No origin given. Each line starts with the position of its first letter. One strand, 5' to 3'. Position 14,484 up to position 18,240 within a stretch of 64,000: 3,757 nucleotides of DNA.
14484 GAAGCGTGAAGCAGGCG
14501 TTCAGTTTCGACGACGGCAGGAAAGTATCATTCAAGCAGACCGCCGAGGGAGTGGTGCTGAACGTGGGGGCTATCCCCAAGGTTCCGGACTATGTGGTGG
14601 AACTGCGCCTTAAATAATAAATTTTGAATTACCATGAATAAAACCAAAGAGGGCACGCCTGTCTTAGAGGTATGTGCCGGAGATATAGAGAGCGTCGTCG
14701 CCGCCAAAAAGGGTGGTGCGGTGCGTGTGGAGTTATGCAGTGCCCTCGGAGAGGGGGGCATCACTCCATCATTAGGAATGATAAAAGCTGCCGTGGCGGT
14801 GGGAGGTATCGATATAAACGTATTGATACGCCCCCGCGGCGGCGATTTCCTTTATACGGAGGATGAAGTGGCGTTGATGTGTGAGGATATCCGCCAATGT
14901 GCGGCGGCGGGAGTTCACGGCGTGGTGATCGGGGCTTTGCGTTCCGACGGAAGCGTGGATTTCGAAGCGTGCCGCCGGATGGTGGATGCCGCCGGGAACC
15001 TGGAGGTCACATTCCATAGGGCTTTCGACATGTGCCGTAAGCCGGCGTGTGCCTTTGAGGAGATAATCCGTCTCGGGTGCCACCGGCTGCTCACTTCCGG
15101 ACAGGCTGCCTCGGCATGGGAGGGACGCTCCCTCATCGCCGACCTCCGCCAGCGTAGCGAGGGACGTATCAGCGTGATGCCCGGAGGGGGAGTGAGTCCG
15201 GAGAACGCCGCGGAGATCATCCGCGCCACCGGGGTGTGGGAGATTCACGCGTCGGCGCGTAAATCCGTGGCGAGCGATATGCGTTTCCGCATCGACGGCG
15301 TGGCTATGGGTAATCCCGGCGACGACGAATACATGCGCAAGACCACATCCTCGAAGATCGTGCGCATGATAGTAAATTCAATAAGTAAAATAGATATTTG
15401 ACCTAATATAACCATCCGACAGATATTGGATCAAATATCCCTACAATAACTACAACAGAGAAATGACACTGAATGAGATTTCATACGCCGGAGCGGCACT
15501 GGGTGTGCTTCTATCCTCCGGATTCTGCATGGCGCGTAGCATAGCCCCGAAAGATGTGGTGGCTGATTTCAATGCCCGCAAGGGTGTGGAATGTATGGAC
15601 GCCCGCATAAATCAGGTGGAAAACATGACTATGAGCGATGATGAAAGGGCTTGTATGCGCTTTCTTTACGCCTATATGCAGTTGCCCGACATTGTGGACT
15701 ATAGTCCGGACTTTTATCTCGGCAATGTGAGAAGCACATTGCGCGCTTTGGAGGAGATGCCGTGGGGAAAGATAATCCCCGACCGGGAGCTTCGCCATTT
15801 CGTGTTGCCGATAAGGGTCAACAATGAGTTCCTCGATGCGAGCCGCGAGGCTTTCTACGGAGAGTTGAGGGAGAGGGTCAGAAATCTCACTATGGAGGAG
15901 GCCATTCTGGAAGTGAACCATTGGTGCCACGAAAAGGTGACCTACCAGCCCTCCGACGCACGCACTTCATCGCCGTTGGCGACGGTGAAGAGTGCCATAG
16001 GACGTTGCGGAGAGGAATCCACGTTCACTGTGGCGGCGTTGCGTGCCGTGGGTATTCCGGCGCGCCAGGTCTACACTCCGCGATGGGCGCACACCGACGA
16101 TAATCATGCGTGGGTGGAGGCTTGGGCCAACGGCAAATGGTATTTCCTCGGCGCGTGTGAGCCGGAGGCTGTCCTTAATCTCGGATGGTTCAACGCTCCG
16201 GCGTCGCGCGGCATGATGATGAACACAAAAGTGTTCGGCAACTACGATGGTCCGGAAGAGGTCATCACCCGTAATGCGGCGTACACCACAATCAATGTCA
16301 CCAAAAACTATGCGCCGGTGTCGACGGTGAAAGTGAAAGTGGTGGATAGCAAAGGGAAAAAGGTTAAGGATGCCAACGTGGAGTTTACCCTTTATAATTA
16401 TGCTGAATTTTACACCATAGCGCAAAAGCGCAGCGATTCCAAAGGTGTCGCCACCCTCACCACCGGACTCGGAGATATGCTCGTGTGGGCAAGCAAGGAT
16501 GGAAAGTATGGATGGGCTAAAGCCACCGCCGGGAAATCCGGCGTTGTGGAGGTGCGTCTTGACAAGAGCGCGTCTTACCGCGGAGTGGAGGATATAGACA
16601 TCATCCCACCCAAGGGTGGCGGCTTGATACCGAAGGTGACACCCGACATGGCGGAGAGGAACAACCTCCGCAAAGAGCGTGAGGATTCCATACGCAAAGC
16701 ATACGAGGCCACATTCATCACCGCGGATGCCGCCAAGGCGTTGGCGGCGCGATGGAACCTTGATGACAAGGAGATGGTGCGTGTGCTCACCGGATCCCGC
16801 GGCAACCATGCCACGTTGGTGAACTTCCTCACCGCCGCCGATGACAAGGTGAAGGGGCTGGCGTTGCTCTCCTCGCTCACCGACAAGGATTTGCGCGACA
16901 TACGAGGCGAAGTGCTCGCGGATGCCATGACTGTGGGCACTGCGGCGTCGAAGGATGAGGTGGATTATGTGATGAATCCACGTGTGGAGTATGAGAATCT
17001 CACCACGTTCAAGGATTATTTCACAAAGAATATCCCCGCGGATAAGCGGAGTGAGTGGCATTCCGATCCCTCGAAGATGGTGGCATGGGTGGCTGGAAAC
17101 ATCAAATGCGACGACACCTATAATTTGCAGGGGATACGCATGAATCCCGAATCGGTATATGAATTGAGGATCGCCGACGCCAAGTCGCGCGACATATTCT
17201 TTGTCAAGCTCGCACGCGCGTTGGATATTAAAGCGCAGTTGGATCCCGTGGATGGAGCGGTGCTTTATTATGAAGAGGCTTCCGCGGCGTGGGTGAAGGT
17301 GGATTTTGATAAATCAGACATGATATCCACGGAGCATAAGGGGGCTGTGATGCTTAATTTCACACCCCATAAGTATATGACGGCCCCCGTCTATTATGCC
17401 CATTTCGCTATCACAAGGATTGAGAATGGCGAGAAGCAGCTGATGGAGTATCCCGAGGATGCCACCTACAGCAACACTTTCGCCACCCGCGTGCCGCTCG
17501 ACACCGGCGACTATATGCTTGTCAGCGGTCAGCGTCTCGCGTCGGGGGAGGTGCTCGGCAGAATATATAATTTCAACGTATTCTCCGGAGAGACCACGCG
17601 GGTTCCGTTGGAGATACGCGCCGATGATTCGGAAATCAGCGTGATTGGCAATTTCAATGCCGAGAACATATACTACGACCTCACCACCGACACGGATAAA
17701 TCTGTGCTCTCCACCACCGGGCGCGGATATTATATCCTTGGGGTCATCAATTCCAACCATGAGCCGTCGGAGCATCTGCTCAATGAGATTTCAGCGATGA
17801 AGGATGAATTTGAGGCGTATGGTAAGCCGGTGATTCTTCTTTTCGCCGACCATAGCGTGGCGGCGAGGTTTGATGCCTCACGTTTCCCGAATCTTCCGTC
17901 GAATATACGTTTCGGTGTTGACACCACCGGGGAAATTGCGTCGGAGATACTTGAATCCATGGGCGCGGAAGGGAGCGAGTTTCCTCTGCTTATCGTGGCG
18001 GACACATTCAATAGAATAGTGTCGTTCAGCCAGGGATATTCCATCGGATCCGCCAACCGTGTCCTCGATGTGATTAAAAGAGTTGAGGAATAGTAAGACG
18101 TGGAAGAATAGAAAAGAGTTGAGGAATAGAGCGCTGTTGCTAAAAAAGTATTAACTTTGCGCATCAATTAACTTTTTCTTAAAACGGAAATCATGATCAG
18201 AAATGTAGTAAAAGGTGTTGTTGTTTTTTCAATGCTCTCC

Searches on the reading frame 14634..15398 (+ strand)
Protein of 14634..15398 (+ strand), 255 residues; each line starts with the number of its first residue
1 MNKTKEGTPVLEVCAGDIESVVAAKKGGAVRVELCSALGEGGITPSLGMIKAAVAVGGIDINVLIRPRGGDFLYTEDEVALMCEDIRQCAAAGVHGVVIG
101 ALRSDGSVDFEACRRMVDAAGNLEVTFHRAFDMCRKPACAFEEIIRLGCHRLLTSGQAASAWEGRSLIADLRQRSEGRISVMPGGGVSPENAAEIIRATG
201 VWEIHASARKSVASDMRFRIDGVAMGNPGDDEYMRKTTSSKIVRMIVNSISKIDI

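Call 45: search_protein_families(library=ncbifam, proteins=[window:14634-15398:+], max_evalue=0.001)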
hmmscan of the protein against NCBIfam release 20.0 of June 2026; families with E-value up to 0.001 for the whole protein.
window:14634-15398:+ (255 aa): 1 family
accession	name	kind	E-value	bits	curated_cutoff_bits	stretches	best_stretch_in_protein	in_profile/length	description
NF008603.0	PRK11572.1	equivalog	6.9e-68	228.5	311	1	10-250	3-242/248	copper homeostasis protein CutC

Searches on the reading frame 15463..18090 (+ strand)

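Call 16: search_protein_families(library=pfam, proteins=[window:15463-18090:+], max_evalue=0.001)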
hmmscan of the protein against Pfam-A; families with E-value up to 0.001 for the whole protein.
window:15463-18090:+ (876 aa): 3 families
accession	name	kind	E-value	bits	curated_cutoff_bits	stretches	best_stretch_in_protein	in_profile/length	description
PF01841.26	Transglut_core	-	4.5e-21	75.6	23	1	142-228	12-105/108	Transglutaminase-like superfamily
PF02369.22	Big_1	-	0.00016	22.1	34.9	1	286-333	18-65/93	Bacterial Ig-like domain (group 1)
PF04473.18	DUF553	-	0.00024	21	20.5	0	134-229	5-111/140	Transglutaminase-like domain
